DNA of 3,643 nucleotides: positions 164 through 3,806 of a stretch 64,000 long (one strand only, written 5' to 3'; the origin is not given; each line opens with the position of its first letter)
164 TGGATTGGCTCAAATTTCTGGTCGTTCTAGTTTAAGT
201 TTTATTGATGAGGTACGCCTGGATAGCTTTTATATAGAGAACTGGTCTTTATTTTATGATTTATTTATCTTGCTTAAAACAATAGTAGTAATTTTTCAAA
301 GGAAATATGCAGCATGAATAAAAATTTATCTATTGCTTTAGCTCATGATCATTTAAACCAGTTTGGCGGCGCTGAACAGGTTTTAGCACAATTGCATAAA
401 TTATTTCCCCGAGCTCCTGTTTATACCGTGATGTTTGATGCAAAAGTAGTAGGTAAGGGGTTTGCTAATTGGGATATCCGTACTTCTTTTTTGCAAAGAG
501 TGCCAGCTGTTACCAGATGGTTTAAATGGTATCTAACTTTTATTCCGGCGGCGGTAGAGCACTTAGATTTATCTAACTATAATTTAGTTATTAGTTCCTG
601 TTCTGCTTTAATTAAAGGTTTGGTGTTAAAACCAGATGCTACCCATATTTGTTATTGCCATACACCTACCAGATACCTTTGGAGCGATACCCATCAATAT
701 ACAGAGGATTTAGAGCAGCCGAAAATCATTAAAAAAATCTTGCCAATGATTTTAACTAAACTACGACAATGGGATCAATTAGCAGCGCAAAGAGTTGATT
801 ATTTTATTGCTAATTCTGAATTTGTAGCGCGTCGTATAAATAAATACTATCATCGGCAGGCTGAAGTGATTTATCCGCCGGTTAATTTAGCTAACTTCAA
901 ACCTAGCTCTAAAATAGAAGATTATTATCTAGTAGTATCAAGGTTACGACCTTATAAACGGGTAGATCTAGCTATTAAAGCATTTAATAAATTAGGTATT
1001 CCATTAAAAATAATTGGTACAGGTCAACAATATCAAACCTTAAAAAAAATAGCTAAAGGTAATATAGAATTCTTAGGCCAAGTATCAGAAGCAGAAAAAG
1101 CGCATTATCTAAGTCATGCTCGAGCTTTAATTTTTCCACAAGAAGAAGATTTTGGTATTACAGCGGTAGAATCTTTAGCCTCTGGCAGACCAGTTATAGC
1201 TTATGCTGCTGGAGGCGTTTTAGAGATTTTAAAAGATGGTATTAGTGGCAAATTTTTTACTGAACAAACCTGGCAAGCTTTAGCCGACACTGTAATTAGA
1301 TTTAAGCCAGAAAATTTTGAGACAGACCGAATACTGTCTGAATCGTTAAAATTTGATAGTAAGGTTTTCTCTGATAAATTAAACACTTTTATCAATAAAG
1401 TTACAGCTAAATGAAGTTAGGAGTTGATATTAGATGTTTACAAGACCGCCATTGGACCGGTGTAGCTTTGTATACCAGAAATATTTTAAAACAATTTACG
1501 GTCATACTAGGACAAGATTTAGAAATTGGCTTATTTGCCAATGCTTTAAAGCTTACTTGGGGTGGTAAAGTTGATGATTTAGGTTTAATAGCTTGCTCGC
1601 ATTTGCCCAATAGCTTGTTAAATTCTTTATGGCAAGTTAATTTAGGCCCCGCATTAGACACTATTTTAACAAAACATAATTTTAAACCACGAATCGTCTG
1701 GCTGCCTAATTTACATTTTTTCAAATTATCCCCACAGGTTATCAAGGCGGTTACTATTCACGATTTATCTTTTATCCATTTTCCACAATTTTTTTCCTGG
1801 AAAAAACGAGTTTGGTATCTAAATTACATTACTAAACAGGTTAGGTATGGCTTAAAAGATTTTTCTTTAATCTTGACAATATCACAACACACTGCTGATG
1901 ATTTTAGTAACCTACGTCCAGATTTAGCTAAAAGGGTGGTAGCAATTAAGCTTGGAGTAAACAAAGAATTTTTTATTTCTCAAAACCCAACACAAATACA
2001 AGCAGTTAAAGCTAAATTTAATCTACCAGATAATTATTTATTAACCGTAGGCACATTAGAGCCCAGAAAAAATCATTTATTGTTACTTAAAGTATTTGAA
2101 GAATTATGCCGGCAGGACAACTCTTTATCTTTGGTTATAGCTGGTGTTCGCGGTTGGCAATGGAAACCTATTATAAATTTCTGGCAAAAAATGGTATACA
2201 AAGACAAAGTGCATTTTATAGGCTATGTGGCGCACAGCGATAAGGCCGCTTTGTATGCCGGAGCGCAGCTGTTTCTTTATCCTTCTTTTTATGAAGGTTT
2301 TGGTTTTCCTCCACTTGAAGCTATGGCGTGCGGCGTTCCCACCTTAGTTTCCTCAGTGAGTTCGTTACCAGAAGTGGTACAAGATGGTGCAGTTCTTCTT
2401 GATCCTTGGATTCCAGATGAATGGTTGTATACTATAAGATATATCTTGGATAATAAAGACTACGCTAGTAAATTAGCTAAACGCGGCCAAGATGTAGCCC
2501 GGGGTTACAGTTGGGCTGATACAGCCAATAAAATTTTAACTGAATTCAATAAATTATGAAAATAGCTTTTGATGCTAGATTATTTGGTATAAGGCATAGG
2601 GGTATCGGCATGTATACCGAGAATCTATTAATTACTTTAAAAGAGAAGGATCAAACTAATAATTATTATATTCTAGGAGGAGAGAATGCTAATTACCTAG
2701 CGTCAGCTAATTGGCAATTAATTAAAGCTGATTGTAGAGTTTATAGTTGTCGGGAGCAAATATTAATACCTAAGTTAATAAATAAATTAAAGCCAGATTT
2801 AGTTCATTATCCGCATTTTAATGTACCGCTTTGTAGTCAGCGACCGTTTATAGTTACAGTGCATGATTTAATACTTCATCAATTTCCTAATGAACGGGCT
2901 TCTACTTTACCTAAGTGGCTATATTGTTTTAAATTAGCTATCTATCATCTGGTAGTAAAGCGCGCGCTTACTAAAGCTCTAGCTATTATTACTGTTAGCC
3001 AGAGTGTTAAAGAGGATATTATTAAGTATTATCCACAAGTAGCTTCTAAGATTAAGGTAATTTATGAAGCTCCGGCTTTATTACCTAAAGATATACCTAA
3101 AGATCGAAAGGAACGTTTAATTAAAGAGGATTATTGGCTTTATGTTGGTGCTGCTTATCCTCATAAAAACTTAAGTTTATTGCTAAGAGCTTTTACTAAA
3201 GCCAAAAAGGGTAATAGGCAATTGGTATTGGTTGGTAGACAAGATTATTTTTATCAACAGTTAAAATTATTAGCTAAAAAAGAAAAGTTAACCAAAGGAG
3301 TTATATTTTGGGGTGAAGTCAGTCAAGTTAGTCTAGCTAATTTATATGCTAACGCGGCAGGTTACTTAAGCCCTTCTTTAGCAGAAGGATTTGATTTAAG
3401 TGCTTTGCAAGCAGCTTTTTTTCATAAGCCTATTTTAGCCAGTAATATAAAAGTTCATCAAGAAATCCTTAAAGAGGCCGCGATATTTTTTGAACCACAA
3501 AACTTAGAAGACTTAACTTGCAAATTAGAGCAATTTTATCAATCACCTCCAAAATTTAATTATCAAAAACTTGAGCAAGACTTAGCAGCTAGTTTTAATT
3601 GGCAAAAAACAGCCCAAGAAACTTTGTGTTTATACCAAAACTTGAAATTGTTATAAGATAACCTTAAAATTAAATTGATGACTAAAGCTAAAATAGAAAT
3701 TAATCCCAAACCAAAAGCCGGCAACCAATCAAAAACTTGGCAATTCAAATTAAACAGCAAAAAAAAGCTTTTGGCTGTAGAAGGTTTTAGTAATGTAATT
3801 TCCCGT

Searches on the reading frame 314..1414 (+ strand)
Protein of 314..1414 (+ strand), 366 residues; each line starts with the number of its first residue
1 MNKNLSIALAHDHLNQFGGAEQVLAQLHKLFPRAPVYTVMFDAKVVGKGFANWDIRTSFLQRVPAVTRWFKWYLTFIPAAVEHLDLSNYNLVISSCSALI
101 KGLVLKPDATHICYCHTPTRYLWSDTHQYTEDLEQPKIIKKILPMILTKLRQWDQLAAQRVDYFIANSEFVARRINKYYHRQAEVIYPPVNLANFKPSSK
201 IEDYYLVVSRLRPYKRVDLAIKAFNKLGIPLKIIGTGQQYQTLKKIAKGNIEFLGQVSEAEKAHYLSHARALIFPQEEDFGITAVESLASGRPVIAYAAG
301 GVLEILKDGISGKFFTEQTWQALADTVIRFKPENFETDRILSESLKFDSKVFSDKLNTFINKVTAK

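Call 70: search_protein_families(library=pfam, proteins=[window:314-1414:+])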
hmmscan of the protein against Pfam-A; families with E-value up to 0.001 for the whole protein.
window:314-1414:+ (366 aa): 4 families
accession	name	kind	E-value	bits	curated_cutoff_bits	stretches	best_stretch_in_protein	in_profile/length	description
PF00534.26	Glycos_transf_1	-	2.3e-26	92.8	26.4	1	202-334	15-159/172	Glycosyl transferases group 1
PF13692.12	Glyco_trans_1_4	-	3e-20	73.4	27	1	205-329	4-138/142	Glycosyl transferases group 1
PF13439.12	Glyco_transf_4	-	1.8e-11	44.8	28.5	1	18-193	2-169/170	Glycosyltransferase Family 4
PF20706.3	GT4-conflict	-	0.00091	18.7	26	0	259-313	272-327/385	Family 4 Glycosyltransferase in conflict systems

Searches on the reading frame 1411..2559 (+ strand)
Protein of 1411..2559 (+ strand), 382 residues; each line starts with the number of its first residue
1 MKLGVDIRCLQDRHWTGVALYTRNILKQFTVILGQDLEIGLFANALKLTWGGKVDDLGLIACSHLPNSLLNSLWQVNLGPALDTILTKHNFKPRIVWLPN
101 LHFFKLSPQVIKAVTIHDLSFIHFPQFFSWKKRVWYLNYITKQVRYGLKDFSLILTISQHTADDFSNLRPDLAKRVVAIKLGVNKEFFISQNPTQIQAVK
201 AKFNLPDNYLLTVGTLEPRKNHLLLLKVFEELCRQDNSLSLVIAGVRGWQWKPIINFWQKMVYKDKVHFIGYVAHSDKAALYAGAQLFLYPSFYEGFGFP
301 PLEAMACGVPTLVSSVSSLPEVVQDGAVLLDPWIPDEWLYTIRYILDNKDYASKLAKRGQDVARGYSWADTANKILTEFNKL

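Call 70: search_protein_families(library=pfam, proteins=[window:1411-2559:+])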
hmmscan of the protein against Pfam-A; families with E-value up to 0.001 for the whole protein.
window:1411-2559:+ (382 aa): 4 families
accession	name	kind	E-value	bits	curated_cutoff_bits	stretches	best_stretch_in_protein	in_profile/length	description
PF00534.26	Glycos_transf_1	-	2.9e-35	121.7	26.4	1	200-360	8-170/172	Glycosyl transferases group 1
PF13692.12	Glyco_trans_1_4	-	9.8e-26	91.2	27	1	208-348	2-142/142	Glycosyl transferases group 1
PF20706.3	GT4-conflict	-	1.4e-12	47.7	26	1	207-372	197-382/385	Family 4 Glycosyltransferase in conflict systems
PF13524.12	Glyco_trans_1_2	-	1e-10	42.2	25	1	229-376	6-143/144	Glycosyl transferase-like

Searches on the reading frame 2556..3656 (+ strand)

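Call 70: search_protein_families(library=pfam, proteins=[window:2556-3656:+])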
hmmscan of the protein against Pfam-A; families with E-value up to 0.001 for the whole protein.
window:2556-3656:+ (366 aa): 4 families
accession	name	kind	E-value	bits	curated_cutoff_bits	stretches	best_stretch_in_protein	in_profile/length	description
PF00534.26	Glycos_transf_1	-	1.9e-23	83.3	26.4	1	181-333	3-161/172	Glycosyl transferases group 1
PF13692.12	Glyco_trans_1_4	-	1.2e-19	71.4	27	1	194-329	4-141/142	Glycosyl transferases group 1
PF13439.12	Glyco_transf_4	-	2.4e-11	44.4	28.5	1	65-170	58-163/170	Glycosyltransferase Family 4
PF20706.3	GT4-conflict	-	0.00024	20.7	26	1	191-297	197-312/385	Family 4 Glycosyltransferase in conflict systems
